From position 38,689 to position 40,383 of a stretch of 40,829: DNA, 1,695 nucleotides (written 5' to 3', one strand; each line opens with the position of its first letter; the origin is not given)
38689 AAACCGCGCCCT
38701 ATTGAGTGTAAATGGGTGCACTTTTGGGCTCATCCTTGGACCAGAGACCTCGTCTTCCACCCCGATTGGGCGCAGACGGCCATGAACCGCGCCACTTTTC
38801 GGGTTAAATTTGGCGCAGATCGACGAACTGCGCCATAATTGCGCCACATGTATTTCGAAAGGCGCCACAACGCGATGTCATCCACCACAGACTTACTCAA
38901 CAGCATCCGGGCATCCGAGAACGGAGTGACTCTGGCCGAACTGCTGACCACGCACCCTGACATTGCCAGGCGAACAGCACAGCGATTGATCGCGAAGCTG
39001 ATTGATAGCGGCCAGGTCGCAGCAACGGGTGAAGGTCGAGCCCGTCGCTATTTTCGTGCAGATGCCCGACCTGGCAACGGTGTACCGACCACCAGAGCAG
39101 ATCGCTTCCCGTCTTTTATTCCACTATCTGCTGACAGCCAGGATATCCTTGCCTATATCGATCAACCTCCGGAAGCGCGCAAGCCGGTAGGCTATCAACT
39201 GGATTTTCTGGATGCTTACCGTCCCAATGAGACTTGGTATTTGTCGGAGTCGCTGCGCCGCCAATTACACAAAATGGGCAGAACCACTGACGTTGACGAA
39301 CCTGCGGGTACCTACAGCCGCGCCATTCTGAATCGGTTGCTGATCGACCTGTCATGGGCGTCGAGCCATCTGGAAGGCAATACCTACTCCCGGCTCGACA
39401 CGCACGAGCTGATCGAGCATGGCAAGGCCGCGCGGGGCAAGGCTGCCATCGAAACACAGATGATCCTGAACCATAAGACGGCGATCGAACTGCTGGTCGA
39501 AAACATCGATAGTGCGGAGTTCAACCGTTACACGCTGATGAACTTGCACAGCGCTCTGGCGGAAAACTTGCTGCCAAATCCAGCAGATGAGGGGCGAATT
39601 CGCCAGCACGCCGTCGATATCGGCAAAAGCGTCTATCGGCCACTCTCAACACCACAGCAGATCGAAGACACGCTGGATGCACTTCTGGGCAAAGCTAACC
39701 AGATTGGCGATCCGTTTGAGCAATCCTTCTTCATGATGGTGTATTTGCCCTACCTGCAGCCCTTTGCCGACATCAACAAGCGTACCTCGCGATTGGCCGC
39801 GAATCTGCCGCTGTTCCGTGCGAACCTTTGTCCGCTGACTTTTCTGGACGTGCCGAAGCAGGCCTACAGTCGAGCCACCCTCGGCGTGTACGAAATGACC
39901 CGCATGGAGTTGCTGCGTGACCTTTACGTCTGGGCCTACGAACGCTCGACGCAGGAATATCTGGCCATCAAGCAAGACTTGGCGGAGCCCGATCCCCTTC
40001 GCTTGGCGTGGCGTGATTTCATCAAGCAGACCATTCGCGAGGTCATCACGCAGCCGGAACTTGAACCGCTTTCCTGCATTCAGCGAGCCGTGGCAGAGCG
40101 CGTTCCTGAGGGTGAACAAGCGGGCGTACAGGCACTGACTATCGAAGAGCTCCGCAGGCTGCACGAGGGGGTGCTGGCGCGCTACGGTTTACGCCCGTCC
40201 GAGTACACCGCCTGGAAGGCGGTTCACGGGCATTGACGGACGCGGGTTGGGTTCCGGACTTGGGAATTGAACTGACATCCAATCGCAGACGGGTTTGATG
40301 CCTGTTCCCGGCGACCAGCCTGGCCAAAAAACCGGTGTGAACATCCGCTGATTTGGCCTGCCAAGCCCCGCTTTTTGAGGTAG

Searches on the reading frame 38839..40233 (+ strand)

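Call 71: search_protein_families(library=pfam, proteins=[window:38839-40233:+], max_evalue=0.00001)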
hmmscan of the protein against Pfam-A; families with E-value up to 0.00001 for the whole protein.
window:38839-40233:+ (465 aa): 1 family
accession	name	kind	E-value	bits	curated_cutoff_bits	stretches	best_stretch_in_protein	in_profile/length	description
PF02661.23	Fic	-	1.3e-11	45.6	24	1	228-324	2-92/93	Fic/DOC family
